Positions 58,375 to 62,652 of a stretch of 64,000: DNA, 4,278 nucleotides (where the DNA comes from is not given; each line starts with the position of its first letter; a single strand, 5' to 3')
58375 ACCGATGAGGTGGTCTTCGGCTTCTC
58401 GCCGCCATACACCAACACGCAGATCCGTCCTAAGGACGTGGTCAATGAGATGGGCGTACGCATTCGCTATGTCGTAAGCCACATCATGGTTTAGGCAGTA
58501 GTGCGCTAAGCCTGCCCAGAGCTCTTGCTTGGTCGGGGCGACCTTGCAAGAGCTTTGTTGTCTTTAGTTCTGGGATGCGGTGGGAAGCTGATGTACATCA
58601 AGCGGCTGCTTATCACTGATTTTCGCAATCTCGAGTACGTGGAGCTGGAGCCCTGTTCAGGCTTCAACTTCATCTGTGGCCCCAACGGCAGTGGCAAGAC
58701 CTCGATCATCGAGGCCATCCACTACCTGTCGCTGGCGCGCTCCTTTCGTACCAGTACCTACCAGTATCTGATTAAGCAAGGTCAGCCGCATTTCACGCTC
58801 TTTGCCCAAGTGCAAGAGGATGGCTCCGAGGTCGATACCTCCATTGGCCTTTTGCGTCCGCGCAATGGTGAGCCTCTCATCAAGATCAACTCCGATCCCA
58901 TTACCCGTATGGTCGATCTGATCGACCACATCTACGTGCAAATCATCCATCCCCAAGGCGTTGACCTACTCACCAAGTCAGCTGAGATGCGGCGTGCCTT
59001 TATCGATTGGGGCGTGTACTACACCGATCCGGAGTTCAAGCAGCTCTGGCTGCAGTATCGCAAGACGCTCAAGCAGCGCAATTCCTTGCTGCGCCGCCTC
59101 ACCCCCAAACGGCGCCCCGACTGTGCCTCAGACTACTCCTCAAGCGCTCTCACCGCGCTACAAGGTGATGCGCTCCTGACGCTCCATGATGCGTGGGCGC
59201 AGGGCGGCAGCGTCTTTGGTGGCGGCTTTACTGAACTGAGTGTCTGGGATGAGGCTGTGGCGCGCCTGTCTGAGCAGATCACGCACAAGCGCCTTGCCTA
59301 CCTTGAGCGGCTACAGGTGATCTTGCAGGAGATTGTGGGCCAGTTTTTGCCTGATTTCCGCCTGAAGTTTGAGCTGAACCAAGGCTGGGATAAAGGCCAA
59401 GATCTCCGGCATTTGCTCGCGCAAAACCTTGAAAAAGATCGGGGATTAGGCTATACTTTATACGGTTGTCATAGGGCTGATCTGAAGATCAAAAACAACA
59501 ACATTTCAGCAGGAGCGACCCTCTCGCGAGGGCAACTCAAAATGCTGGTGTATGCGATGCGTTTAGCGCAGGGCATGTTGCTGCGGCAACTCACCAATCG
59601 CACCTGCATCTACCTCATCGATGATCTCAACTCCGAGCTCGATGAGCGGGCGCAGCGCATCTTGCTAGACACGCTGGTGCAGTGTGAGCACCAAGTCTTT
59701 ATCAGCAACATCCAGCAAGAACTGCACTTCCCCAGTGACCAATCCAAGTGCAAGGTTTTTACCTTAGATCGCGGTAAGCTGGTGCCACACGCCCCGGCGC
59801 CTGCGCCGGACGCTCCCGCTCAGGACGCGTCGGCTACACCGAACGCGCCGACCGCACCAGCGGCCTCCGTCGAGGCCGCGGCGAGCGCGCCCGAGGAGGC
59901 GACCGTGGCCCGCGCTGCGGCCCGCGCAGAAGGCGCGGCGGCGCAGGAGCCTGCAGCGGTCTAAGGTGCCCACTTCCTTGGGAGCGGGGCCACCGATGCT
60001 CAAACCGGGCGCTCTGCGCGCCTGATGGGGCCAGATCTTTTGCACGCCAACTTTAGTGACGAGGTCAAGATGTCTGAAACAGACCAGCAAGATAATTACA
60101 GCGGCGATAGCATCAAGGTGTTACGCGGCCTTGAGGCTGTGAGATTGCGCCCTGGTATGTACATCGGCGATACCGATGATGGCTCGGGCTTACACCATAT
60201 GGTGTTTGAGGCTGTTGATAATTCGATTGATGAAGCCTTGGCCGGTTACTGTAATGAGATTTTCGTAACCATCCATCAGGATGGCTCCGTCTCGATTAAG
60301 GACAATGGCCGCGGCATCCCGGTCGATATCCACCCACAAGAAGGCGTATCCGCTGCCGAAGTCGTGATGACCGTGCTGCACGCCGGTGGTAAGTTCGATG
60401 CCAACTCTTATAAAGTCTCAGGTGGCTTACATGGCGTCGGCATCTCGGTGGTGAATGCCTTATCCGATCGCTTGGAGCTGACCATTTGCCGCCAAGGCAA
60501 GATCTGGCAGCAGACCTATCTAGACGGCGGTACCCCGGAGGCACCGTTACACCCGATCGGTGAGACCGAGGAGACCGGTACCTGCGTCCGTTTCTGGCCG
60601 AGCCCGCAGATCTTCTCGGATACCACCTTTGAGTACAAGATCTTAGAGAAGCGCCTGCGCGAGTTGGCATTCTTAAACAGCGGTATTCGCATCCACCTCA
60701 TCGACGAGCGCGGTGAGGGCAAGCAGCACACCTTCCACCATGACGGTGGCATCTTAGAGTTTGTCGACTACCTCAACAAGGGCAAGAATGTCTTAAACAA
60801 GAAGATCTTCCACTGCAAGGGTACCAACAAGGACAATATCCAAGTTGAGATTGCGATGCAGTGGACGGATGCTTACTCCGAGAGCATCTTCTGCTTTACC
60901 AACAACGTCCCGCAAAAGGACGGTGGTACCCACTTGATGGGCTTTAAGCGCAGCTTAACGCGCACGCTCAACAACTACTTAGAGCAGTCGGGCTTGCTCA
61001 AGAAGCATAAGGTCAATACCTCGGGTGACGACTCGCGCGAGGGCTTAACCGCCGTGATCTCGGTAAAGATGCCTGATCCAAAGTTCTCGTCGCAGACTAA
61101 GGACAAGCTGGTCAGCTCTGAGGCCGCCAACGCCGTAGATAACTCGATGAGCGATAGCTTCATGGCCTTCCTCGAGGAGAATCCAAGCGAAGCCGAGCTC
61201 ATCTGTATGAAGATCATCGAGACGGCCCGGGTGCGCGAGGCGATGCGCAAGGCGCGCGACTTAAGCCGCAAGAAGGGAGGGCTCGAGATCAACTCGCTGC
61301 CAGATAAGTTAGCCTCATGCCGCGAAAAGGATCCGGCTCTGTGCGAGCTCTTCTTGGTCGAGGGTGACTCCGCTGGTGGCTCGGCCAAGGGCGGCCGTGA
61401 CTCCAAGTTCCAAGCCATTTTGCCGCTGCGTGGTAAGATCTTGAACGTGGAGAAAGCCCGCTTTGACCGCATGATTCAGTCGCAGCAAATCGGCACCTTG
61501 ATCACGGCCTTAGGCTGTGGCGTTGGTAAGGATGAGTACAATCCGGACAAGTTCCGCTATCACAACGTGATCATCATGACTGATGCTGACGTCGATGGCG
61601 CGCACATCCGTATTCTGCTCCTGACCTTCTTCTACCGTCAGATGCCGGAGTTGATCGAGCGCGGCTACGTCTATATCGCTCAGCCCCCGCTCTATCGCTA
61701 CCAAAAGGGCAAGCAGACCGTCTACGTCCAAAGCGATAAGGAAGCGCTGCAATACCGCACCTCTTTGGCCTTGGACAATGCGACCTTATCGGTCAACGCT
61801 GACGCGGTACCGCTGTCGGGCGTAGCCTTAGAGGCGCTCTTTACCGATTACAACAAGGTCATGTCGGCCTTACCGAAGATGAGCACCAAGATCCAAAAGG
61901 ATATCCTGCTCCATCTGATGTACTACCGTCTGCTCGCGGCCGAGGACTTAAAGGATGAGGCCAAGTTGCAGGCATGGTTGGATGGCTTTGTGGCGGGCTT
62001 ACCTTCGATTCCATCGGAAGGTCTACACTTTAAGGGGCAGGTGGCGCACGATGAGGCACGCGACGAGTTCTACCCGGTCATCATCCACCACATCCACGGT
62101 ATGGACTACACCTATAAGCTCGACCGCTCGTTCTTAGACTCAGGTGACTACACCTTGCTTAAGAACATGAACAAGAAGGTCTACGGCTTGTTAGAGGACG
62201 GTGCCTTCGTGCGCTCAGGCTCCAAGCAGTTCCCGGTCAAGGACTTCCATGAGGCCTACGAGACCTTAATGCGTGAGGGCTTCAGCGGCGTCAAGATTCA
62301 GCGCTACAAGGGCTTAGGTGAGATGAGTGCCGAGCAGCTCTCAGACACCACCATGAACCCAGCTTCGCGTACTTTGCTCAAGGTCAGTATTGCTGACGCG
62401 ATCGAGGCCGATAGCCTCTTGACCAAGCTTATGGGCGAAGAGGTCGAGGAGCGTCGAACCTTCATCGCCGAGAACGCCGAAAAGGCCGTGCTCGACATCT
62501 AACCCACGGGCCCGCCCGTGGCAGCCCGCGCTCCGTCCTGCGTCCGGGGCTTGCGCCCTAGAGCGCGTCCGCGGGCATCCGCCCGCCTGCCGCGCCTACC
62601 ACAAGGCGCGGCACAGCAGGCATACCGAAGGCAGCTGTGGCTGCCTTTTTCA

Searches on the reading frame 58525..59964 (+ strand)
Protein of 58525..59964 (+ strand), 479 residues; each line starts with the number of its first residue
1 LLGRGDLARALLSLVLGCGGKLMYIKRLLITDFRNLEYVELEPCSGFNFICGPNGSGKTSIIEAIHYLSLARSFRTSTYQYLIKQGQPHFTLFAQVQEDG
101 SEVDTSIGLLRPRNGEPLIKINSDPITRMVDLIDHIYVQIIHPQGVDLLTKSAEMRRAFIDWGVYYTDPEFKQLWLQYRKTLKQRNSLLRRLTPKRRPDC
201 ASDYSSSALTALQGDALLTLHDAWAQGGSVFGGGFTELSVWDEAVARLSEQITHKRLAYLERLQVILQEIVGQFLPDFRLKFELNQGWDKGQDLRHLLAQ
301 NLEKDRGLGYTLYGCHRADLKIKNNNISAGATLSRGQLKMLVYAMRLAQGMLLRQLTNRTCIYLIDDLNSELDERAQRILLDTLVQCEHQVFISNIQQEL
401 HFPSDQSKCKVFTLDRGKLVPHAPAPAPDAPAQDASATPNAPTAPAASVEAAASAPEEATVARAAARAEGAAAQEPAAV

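Call 99: search_protein_families(library=pfam, proteins=[window:58525-59964:+], max_evalue=0.00001)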
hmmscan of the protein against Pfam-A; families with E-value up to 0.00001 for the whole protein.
window:58525-59964:+ (479 aa): 4 families
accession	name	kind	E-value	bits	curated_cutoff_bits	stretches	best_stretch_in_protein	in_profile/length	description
PF02463.25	SMC_N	-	5.1e-31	108.3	40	1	24-401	1-202/220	RecF/RecN/SMC N terminal domain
PF13476.12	AAA_23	-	6.6e-11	43.7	27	1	27-68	1-42/201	AAA domain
PF13175.12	AAA_15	-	4.2e-09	36.9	32.1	1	23-69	1-47/374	AAA ATPase domain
PF13304.12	AAA_21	-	3.1e-07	31.2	27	0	47-69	1-23/304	AAA domain, putative AbiEii toxin, Type IV TA system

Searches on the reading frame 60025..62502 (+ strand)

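Call 99: search_protein_families(library=pfam, proteins=[window:60025-62502:+], max_evalue=0.00001)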
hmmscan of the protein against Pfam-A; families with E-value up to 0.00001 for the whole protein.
window:60025-62502:+ (825 aa): 5 families
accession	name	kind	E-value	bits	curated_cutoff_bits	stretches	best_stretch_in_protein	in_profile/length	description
PF00204.31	DNA_gyraseB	-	1.2e-58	197.9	27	1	242-412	1-172/173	DNA gyrase B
PF18053.6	GyrB_insert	-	5.6e-41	140.6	26.1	1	586-752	1-167/167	DNA gyrase B subunit insert domain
PF00986.26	DNA_gyraseB_C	-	6e-27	94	29.8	1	755-814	3-62/63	DNA gyrase B subunit, carboxyl terminus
PF02518.31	HATPase_c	-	3.1e-18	66.7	26.4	1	52-193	2-108/111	Histidine kinase-, DNA gyrase B-, and HSP90-like ATPase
PF01751.28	Toprim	-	7.5e-18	64.9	23.1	1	441-553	1-95/96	Toprim domain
